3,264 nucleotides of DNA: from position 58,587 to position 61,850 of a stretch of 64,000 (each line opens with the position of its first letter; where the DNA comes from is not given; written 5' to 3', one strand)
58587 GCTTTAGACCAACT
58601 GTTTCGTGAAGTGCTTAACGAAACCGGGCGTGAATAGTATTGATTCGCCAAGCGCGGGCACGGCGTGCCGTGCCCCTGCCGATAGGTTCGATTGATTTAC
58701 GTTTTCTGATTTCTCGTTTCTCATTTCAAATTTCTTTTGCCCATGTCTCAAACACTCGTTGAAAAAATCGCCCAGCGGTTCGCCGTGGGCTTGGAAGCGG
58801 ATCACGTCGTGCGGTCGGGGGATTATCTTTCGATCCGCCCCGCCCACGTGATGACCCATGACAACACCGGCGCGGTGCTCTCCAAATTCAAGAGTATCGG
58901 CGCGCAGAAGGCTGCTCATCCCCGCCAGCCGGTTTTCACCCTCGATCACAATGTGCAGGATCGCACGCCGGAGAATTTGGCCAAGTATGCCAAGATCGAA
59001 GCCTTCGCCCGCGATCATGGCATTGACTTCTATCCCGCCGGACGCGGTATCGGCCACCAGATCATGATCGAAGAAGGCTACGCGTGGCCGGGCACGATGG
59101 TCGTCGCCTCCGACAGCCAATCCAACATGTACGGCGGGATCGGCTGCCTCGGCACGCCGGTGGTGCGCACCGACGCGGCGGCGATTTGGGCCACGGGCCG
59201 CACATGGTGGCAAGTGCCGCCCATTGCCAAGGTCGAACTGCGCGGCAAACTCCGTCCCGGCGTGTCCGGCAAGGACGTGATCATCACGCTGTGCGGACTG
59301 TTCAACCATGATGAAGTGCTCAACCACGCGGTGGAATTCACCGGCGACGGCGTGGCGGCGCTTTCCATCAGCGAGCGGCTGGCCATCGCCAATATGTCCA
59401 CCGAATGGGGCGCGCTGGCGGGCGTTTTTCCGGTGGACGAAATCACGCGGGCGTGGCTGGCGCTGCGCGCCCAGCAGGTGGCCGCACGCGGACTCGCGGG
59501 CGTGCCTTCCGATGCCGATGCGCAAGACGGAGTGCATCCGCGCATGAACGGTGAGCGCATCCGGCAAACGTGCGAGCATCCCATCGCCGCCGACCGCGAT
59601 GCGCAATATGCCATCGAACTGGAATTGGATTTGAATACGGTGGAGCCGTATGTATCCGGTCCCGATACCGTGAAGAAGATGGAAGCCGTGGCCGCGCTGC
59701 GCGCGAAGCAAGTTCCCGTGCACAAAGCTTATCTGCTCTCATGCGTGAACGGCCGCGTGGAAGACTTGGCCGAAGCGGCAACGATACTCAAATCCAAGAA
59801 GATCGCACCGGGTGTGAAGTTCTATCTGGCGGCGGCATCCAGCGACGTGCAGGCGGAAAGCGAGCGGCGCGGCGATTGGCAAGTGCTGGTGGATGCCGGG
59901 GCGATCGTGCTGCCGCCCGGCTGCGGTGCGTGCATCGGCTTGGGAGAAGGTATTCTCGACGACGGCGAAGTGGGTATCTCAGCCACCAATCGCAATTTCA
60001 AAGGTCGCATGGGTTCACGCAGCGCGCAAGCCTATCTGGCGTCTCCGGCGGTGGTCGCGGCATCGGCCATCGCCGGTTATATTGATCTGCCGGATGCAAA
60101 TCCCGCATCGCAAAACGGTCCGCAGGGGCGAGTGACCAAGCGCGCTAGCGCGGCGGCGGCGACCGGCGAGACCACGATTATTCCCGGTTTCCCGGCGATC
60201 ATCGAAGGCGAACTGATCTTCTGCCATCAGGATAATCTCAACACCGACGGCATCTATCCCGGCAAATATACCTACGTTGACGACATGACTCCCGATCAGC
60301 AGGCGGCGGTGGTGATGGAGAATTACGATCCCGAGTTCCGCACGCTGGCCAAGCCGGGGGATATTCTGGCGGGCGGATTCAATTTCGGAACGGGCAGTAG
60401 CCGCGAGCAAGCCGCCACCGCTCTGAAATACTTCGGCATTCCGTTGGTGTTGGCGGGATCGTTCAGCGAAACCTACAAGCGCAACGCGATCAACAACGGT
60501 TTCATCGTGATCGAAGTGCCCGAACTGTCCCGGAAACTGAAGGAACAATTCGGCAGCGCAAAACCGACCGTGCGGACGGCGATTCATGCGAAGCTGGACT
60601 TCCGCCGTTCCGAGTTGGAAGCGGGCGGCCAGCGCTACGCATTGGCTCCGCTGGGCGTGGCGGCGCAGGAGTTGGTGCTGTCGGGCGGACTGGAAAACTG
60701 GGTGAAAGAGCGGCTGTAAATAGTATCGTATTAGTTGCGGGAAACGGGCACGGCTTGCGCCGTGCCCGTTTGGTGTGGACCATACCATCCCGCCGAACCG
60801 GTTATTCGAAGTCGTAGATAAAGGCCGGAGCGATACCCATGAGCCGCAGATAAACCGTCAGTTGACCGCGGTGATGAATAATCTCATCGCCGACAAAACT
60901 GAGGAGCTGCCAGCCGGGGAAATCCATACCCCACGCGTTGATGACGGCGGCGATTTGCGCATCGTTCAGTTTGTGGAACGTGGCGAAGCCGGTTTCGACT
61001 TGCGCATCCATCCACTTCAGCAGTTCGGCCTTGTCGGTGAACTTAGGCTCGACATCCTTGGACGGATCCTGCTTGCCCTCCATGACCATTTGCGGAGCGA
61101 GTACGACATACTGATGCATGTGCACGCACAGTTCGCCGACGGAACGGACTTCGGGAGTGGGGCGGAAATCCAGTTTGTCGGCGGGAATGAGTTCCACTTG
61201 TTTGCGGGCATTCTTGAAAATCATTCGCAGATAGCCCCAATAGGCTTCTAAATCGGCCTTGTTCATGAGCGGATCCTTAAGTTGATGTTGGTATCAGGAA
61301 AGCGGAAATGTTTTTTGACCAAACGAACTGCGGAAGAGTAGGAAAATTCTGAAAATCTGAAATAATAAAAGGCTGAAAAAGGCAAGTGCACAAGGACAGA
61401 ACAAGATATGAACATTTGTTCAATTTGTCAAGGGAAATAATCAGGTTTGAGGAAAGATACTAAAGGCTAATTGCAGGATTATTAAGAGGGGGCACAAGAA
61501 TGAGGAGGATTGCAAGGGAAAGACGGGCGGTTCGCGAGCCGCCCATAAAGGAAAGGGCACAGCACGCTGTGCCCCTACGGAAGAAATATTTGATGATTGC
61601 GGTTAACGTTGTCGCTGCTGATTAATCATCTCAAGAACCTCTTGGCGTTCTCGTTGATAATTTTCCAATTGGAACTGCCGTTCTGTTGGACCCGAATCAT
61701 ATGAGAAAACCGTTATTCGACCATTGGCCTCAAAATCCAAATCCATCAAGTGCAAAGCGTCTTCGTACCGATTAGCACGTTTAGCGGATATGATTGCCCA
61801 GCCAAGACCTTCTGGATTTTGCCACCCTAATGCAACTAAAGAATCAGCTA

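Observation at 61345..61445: Duplicated intergenic module carrying a perfect GAAC-N4-GTTC (Cheo/LexA-type) palindrome, one copy upstream of a DinB-family gene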

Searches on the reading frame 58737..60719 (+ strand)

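Call 13: search_protein_families(library=pfam, proteins=[window:58737-60719:+], max_evalue=0.01)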
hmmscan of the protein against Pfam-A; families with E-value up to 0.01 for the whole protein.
window:58737-60719:+ (660 aa): 2 families
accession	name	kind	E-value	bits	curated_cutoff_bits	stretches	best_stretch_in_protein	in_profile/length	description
PF00330.25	Aconitase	-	9.2e-103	345.1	28.7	1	22-447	6-463/463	Aconitase family (aconitate hydratase)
PF00694.25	Aconitase_C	-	3e-19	70.1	22.8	1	485-596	25-130/131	Aconitase C-terminal domain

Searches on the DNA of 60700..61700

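Call 44: search_rna_families(source=window, start=60700, end=61700, threshold=evalue, max_evalue=1)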
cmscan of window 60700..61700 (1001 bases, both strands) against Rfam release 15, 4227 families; matches with E-value up to 1: 1.
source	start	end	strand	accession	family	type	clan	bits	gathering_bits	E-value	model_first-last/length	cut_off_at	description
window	60735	60796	-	RF02353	BjrC68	Gene; sRNA;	-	20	39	0.017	1-82/82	no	Bradyrhizobiaceae sRNA BjrC68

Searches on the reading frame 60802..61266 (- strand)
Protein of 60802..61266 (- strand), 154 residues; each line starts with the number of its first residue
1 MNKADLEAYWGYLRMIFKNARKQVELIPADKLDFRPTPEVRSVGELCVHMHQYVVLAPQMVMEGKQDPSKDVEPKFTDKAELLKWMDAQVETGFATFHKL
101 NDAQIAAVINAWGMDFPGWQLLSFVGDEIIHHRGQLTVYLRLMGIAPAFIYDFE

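Call 13: search_protein_families(library=pfam, proteins=[window:60802-61266:-], max_evalue=0.01)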
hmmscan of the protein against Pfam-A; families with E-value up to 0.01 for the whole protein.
window:60802-61266:- (154 aa): 2 families
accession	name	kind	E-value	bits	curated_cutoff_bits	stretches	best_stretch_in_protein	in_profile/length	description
PF05163.17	DinB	-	4.2e-14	53.3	23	1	21-151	20-153/165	DinB family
PF12867.12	DinB_2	-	8.7e-09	36.3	24.8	1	19-136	8-128/128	DinB superfamily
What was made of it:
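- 60802..61266 (-): DinB-family gene (PF05163/PF12867), 154 aa, transcribed from module A. Call 13.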

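Call 16: find_encoding_contigs(protein=window:60802-61266:-, flank=10000, max_places=6)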
Protein window:60802-61266:- (154 aa): no gene with exactly this product is on record in the collection.

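Call 33: find_homologous_proteins(query=window:60802-61266:-, max_evalue=1e-10)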
Query window:60802-61266:- (154 aa): 69 proteins with E <= 1e-10 among 119 candidates.
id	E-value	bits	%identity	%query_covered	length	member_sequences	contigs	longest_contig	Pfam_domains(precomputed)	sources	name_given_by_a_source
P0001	7.6e-101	352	100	100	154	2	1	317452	PF12867.13,PF05163.18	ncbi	-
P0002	3.6e-71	256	76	97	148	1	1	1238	PF12867.13,PF05163.18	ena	-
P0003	7.5e-64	232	68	99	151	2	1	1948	PF12867.13,PF05163.18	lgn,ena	-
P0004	2.0e-61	224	66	99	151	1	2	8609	PF12867.13,PF05163.18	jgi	jgi:uncharacterized damage-inducible protein DinB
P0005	6.4e-60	219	62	99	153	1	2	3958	PF12867.13,PF05163.18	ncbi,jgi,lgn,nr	ncbi:hypothetical protein EHM69_12850 [candidate division KSB1 bacterium]|nr:MAG: hypothetical prote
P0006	2.9e-59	217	64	99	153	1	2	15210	PF12867.13,PF05163.18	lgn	-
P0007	4.5e-57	210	61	99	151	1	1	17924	PF12867.13,PF05163.18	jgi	jgi:uncharacterized damage-inducible protein DinB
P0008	7.6e-57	209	61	99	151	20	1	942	PF12867.13,PF05163.18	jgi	-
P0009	1.0e-56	209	61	100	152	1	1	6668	PF12867.13,PF05163.18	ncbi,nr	ncbi:MAG: DinB family protein [bacterium]|nr:DinB family protein [bacterium]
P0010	2.6e-56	208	59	99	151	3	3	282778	PF12867.13,PF05163.18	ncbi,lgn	-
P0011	9.5e-56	206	60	100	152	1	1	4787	PF12867.13,PF05163.18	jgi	jgi:uncharacterized damage-inducible protein DinB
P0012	4.3e-55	204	58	99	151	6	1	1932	PF12867.13,PF05163.18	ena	-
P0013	8.6e-53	196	57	100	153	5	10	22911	PF12867.13,PF05163.18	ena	-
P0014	1.1e-52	196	57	99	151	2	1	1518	PF12867.13,PF05163.18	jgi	jgi:uncharacterized damage-inducible protein DinB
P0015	8.6e-52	193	55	100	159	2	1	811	PF12867.13,PF05163.18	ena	-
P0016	6.6e-51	190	56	99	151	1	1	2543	PF12867.13,PF05163.18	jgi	jgi:uncharacterized damage-inducible protein DinB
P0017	3.1e-50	188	60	99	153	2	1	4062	PF12867.13,PF05163.18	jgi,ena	-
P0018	5.7e-50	187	54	100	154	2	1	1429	PF12867.13,PF05163.18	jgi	jgi:uncharacterized damage-inducible protein DinB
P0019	8.6e-50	186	61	90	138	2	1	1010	PF12867.13,PF05163.18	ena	-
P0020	1.1e-49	186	54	99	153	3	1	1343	PF05163.18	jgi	jgi:uncharacterized damage-inducible protein DinB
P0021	9.2e-49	183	59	99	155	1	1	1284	PF12867.13,PF05163.18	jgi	jgi:uncharacterized damage-inducible protein DinB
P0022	2.7e-48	182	57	100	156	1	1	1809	PF12867.13,PF05163.18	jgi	jgi:uncharacterized damage-inducible protein DinB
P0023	2.8e-48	182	59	92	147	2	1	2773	PF12867.13,PF05163.18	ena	-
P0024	3.8e-48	181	57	99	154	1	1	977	PF12867.13,PF05163.18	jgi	jgi:uncharacterized damage-inducible protein DinB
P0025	2.2e-47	179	59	99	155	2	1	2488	PF12867.13,PF05163.18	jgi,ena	-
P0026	2.6e-47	178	56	100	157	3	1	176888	PF12867.13,PF05163.18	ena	-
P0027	5.2e-47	177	57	100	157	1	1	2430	PF12867.13,PF05163.18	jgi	jgi:uncharacterized damage-inducible protein DinB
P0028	6.2e-47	177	55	100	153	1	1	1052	PF05163.18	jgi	jgi:uncharacterized damage-inducible protein DinB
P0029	8.0e-47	177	58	99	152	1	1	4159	PF12867.13,PF05163.18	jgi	jgi:uncharacterized damage-inducible protein DinB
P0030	7.8e-46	174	58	99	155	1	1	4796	PF12867.13,PF05163.18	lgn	-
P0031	1.4e-45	173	56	100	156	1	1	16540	PF12867.13,PF05163.18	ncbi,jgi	jgi:uncharacterized damage-inducible protein DinB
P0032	2.6e-45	172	57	99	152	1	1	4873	PF12867.13,PF05163.18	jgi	jgi:uncharacterized damage-inducible protein DinB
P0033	4.1e-45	171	53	100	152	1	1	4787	PF12867.13,PF05163.18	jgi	jgi:uncharacterized damage-inducible protein DinB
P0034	5.3e-45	171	54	99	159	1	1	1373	PF12867.13,PF05163.18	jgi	jgi:uncharacterized damage-inducible protein DinB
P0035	6.4e-45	171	55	100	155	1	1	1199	PF12867.13,PF05163.18,PF07609.17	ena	-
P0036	5.4e-44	168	53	100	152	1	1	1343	PF12867.13,PF05163.18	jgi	jgi:uncharacterized damage-inducible protein DinB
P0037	5.3e-43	164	53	99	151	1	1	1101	PF12867.13,PF05163.18,PF07609.17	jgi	jgi:uncharacterized damage-inducible protein DinB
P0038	1.3e-42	163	49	100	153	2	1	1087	PF12867.13,PF05163.18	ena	-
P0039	6.8e-42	161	53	99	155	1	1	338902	PF12867.13,PF05163.18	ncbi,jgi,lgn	ncbi:MAG TPA: DinB family protein [bacterium]|jgi:uncharacterized damage-inducible protein DinB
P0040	1.5e-41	160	48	100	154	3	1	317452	PF12867.13,PF05163.18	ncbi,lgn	-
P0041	5.8e-41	158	52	99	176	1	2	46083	PF12867.13,PF05163.18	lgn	-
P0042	2.6e-40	156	47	100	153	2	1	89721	PF12867.13,PF05163.18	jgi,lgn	-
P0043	5.8e-40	155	47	100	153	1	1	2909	PF12867.13,PF05163.18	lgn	-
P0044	9.6e-40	154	51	99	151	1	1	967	PF12867.13,PF05163.18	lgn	-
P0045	1.1e-39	154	50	99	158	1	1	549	PF12867.13,PF05163.18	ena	-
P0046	1.6e-39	153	50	98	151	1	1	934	PF12867.13,PF05163.18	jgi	jgi:uncharacterized damage-inducible protein DinB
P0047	1.8e-37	146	49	100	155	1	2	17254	PF12867.13,PF05163.18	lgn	-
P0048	3.3e-36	142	48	99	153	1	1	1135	PF12867.13,PF05163.18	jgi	jgi:uncharacterized damage-inducible protein DinB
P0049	8.6e-36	141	45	100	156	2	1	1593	PF12867.13,PF05163.18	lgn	-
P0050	2.2e-35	140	46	99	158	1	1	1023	PF12867.13,PF05163.18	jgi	jgi:uncharacterized damage-inducible protein DinB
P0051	2.2e-35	140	45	100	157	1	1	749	PF12867.13,PF05163.18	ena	-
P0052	7.7e-34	135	44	99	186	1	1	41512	PF12867.13,PF05163.18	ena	-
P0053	2.9e-33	133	44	99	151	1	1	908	PF12867.13,PF05163.18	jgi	jgi:uncharacterized damage-inducible protein DinB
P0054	2.5e-29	120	42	99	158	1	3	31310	PF12867.13,PF05163.18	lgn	-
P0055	7.7e-29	118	44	98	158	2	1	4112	PF12867.13,PF05163.18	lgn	-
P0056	2.5e-26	110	52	68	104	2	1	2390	PF05163.18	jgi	jgi:uncharacterized damage-inducible protein DinB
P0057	1.1e-25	108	40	94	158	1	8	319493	PF12867.13,PF05163.18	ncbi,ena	-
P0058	1.4e-20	92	35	100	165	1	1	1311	PF12867.13,PF05163.18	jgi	-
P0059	4.7e-19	87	35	100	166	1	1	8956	PF12867.13,PF05163.18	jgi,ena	-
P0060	5.4e-19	86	36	100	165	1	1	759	PF12867.13,PF05163.18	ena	-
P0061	4.3e-18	83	35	100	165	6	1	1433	PF12867.13,PF05163.18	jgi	jgi:Uncharacterized protein conserved in bacteria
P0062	6.5e-17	80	33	100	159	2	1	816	PF12867.13,PF05163.18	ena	-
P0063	5.0e-16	77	35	100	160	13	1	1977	PF12867.13,PF05163.18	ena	-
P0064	1.2e-12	66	35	82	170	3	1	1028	PF12867.13,PF05163.18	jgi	jgi:uncharacterized damage-inducible protein DinB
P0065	2.5e-12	65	33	85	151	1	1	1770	PF12867.13,PF05163.18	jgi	jgi:uncharacterized damage-inducible protein DinB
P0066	3.2e-12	64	33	85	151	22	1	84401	PF12867.13,PF05163.18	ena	-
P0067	7.0e-12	63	33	85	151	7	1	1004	PF12867.13,PF05163.18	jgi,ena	-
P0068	1.8e-11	62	33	85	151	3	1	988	PF12867.13,PF05163.18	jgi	jgi:uncharacterized damage-inducible protein DinB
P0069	9.3e-11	60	30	90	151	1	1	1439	PF12867.13,PF05163.18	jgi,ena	-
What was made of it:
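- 60802..61266 (-): Orthologues listed in call 33.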

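Call 34: find_encoding_contigs(protein=P0001, flank=10000, max_places=3)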
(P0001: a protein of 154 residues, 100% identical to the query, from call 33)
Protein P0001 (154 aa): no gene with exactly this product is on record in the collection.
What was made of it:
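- Tried and rejected: The 100%-identical DinB (P0001) sits on a 317-kb NCBI contig that could not be fetched (call 34).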

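Call 35: find_encoding_contigs(protein=P0010, flank=3000, max_places=3)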
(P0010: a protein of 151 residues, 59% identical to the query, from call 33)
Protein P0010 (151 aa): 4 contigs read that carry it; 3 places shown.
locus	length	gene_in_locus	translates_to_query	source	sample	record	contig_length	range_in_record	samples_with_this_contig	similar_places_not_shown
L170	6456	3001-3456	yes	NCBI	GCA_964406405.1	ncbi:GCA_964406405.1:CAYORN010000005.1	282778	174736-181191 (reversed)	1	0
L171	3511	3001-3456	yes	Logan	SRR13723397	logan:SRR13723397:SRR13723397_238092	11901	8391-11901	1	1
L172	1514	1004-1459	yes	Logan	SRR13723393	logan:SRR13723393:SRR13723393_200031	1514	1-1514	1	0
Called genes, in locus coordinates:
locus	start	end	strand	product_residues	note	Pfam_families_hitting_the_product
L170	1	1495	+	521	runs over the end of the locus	PF04389:Peptidase_M28, PF01546:Peptidase_M20 (weak)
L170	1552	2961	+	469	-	PF07690:MFS_1, PF00854:PTR2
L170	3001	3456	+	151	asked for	PF05163:DinB, PF12867:DinB_2 (weak)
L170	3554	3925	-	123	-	PF01035:DNA_binding_1 (weak)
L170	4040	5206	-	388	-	PF04187:Cofac_haem_bdg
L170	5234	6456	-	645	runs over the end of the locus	PF00330:Aconitase, PF00694:Aconitase_C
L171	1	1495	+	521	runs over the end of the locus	PF04389:Peptidase_M28, PF01546:Peptidase_M20 (weak)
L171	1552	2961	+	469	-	PF07690:MFS_1, PF00854:PTR2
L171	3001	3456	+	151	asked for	PF05163:DinB, PF12867:DinB_2 (weak)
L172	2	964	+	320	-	?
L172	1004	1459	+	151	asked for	PF05163:DinB, PF12867:DinB_2 (weak)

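Call 36: find_encoding_contigs(protein=P0006, flank=3000, max_places=3)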
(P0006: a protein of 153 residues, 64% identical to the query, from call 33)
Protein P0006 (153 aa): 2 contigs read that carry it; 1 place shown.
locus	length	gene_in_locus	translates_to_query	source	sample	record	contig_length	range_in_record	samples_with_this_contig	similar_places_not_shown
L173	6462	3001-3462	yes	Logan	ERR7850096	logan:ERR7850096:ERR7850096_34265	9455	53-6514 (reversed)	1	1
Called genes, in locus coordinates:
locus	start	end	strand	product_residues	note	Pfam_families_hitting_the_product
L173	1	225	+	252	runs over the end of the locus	PF13489:Methyltransf_23, PF01209:Ubie_methyltran (weak), PF13847:Methyltransf_31, PF08241:Methyltransf_11, PF08242:Methyltransf_12, PF13649:Methyltransf_25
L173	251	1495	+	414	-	PF00364:Biotin_lipoyl, PF25984:BSH_YknX (faint), PF02817:E3_binding, PF00198:2-oxoacid_dh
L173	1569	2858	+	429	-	PF07690:MFS_1, PF00854:PTR2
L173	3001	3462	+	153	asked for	PF05163:DinB, PF12867:DinB_2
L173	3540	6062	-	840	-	PF18962:Por_Secre_tail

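Call 37: find_encoding_contigs(protein=P0007, flank=3000, max_places=3)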
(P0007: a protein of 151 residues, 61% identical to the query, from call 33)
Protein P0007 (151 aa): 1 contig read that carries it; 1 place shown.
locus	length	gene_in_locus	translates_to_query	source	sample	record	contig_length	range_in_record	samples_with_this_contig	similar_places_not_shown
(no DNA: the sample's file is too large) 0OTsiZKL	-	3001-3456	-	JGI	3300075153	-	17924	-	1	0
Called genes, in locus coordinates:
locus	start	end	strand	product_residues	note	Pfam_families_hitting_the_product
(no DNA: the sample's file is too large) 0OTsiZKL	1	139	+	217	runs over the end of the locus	PF06736:TMEM175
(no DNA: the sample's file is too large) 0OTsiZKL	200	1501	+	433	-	PF07690:MFS_1, PF00854:PTR2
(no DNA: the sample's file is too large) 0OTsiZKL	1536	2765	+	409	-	-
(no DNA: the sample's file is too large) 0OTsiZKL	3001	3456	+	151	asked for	PF05163:DinB, PF12867:DinB_2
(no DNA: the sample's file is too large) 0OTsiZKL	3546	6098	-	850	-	PF18962:Por_Secre_tail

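Call 47: list_cluster_members(proteins=[P0001, P0010, P0006, P0005])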
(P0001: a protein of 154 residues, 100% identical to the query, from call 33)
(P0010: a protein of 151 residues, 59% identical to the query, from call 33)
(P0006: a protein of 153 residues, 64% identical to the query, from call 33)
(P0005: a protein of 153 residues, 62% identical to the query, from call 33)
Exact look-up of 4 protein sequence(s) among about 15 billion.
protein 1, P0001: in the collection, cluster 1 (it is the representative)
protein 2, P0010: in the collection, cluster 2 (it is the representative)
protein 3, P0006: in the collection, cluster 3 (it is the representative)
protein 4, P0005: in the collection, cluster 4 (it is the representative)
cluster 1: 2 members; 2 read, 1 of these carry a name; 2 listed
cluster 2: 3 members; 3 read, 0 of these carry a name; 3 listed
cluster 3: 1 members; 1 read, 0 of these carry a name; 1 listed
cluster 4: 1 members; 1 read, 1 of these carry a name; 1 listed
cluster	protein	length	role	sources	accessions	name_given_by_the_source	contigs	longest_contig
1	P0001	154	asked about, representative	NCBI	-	-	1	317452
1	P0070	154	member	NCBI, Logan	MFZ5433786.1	MAG: DinB family protein [Calditrichota bacterium]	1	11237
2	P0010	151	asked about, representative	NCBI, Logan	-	-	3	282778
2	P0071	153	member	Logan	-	-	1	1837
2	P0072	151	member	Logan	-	-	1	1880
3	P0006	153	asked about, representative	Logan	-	-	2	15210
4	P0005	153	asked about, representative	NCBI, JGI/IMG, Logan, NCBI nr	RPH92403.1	hypothetical protein EHM69_12850 [candidate division KSB1 bacterium] | MAG: hypothetical protein EHM69_12850 [candidate division KSB1 bacterium]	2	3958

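Call 48: find_encoding_contigs(protein=P0070, flank=6000, max_places=3)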
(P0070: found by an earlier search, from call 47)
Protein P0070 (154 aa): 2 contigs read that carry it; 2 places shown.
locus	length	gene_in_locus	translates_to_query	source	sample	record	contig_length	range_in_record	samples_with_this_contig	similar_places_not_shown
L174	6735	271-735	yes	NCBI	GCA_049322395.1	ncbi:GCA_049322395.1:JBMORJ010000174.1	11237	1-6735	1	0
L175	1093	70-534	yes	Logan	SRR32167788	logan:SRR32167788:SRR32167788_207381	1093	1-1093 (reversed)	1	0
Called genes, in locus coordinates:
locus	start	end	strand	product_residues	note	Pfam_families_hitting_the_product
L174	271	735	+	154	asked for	PF05163:DinB, PF12867:DinB_2 (weak)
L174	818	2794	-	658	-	PF00330:Aconitase, PF00694:Aconitase_C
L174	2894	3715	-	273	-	PF10127:RlaP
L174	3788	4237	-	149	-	PF00383:dCMP_cyt_deam_1, PF14437:MafB19-deam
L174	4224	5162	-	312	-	PF13424:TPR_12 (faint), PF13371:TPR_9 (faint), PF07719:TPR_2 (faint), PF13176:TPR_7 (faint), PF13414:TPR_11 (weak), PF13432:TPR_16, PF23914:TPR_CcmH_CycH (weak), PF14559:TPR_19 (weak), +8 more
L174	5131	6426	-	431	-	PF04892:VanZ-LLP1 (weak), PF04430:DUF498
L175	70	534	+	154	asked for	PF05163:DinB, PF12867:DinB_2 (weak)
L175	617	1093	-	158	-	?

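Call 49: find_encoding_contigs(protein=P0004, flank=3000, max_places=3)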
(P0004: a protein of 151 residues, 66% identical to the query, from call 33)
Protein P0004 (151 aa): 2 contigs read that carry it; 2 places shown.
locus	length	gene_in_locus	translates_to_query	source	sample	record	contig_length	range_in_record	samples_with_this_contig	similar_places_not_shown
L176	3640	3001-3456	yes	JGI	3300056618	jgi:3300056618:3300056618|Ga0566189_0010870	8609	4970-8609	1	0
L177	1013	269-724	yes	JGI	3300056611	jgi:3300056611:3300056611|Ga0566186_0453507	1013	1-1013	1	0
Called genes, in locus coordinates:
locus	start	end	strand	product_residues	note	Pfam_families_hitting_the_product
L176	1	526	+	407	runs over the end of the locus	PF00364:Biotin_lipoyl, PF25984:BSH_YknX (faint), PF02817:E3_binding, PF00198:2-oxoacid_dh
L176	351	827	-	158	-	-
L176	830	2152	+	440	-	PF07690:MFS_1, PF00854:PTR2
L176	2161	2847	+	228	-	PF01135:PCMT, PF01596:Methyltransf_3, PF13578:Methyltransf_24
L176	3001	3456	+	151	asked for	PF12867:DinB_2, PF05163:DinB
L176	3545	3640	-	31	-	?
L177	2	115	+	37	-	?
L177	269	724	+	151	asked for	PF12867:DinB_2, PF05163:DinB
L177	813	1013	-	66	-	?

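Call 57: search_protein_families(library=ncbifam, proteins=[window:60802-61266:-], max_evalue=0.01)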
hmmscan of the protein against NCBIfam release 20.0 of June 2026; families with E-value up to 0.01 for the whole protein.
window:60802-61266:- (154 aa): 0 families

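Call 64: find_encoding_contigs(protein=P0002, flank=1500, max_places=4)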
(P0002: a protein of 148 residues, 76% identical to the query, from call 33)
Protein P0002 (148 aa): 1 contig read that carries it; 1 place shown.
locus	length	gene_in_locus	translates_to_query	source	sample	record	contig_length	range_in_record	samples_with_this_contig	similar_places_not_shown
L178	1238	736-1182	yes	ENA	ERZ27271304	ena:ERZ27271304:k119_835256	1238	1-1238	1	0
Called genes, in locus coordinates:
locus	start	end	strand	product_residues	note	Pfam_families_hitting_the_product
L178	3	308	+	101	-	?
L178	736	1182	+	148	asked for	PF12867:DinB_2 (weak), PF05163:DinB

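Call 65: find_encoding_contigs(protein=P0003, flank=1500, max_places=4)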
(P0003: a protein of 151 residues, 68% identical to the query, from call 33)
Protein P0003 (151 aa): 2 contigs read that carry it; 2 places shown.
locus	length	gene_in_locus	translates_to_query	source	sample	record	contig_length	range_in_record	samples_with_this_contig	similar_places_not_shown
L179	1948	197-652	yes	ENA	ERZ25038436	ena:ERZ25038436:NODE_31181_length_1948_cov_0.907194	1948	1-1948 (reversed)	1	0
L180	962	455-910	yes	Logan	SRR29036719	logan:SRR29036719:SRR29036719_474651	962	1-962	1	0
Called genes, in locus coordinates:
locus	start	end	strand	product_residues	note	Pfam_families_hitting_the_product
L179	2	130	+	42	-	?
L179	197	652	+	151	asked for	PF05163:DinB, PF12867:DinB_2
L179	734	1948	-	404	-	?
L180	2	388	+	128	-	?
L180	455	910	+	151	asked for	PF05163:DinB, PF12867:DinB_2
